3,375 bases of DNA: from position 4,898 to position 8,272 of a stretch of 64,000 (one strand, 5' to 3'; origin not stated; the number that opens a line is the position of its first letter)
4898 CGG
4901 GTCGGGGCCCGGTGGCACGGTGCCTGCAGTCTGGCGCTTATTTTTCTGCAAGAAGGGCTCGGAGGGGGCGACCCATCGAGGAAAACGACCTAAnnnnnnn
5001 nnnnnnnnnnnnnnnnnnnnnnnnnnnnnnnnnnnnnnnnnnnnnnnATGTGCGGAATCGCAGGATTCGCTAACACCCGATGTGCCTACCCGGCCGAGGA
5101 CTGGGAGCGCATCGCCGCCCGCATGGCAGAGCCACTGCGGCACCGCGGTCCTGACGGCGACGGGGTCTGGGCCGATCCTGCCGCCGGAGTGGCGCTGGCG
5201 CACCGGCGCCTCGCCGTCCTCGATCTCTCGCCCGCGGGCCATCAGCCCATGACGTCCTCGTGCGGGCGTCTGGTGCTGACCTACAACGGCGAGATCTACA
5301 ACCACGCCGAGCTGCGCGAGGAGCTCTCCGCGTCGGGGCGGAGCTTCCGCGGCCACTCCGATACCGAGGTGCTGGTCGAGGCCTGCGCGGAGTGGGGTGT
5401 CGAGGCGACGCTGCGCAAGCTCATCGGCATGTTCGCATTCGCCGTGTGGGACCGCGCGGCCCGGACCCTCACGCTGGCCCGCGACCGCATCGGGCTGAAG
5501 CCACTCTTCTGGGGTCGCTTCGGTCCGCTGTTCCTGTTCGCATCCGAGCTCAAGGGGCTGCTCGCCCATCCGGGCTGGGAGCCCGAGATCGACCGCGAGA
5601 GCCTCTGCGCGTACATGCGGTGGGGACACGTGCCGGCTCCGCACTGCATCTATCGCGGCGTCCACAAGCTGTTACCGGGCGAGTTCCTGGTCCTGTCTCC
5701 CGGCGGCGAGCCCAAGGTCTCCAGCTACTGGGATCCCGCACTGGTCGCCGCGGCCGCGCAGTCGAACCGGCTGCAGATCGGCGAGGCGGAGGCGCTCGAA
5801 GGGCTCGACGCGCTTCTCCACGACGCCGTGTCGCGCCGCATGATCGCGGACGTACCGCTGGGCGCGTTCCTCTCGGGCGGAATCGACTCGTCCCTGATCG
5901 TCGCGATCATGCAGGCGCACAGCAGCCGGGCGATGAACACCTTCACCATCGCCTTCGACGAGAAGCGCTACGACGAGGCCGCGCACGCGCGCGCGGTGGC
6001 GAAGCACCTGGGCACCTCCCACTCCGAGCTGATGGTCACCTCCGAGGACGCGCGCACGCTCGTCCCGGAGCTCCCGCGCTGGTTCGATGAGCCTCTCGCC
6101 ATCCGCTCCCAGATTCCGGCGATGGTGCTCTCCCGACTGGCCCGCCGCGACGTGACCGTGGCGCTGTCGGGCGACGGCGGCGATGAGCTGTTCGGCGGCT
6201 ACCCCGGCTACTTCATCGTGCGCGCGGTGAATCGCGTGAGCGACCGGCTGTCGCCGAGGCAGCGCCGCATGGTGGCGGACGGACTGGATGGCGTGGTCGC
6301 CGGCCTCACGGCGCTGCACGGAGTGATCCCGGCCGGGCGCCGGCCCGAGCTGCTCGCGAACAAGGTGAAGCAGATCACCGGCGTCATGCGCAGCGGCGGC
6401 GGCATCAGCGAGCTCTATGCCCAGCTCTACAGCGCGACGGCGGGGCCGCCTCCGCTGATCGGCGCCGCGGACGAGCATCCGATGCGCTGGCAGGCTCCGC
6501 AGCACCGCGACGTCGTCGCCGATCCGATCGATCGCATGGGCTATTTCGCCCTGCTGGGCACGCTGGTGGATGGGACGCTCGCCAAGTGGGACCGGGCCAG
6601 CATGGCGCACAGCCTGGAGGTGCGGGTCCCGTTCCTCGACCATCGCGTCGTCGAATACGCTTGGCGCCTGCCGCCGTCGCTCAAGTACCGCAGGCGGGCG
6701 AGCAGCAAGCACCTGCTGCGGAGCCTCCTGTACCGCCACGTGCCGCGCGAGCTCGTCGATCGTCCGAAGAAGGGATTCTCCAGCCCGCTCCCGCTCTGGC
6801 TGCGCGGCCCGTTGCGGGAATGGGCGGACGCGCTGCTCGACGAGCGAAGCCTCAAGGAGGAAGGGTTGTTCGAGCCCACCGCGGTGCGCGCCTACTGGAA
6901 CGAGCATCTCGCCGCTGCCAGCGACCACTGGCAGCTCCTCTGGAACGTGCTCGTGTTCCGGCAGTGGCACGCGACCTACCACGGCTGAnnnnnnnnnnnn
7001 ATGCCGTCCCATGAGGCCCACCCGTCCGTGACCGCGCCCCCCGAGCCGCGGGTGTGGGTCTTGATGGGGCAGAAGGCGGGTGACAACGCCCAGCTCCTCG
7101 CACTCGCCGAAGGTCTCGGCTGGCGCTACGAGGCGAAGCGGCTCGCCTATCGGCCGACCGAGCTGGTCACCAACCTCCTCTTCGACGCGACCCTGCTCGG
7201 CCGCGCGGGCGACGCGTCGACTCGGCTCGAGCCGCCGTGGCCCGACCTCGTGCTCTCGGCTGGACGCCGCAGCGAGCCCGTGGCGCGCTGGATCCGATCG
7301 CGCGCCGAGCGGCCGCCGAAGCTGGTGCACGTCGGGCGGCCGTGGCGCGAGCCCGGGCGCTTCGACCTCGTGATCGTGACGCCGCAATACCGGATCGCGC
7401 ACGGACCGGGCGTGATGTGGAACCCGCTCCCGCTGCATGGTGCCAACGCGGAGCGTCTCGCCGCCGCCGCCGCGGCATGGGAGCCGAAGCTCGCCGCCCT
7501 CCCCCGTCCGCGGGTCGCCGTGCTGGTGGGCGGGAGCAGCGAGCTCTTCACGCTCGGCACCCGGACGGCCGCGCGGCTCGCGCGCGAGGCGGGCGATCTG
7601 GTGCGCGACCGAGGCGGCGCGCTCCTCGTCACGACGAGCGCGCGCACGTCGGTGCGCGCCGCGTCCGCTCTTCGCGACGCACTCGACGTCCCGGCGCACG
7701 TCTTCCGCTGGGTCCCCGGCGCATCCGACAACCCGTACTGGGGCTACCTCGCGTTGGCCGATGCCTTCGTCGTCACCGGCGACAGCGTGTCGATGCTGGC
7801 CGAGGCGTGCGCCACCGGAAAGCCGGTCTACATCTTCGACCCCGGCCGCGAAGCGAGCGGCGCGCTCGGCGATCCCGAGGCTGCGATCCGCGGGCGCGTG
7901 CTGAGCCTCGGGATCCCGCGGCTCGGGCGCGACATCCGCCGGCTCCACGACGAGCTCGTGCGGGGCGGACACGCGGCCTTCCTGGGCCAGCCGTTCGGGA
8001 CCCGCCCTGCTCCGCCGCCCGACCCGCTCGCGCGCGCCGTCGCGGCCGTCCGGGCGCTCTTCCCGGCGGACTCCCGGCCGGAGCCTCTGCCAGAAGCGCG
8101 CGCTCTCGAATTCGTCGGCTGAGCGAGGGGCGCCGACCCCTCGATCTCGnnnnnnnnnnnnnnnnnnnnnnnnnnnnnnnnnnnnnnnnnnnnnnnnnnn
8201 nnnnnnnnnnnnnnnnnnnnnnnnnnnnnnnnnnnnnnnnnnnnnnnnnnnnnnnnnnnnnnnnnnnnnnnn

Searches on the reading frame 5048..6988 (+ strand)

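Call 70: search_protein_families(library=pfam, proteins=[window:5048-6988:+], max_evalue=0.00001)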
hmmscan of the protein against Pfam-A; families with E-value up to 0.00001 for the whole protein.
window:5048-6988:+ (646 aa): 3 families
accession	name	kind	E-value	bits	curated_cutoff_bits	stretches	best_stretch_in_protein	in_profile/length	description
PF00733.27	Asn_synthase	-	9.2e-108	361.5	21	1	253-641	2-353/354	Asparagine synthase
PF13522.11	GATase_6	-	1.8e-45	154.6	27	1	35-167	1-130/130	Glutamine amidotransferase domain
PF13537.11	GATase_7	-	1.3e-43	148.3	25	1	52-173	1-123/123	Glutamine amidotransferase domain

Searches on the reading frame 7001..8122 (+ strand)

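Call 70: search_protein_families(library=pfam, proteins=[window:7001-8122:+], max_evalue=0.00001)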
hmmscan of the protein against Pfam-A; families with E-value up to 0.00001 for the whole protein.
window:7001-8122:+ (373 aa): 1 family
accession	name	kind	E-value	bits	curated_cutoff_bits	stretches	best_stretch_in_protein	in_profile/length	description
PF06258.17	Mito_fiss_Elm1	-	6.9e-62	209.7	27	1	26-283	1-257/304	Mitochondrial fission ELM1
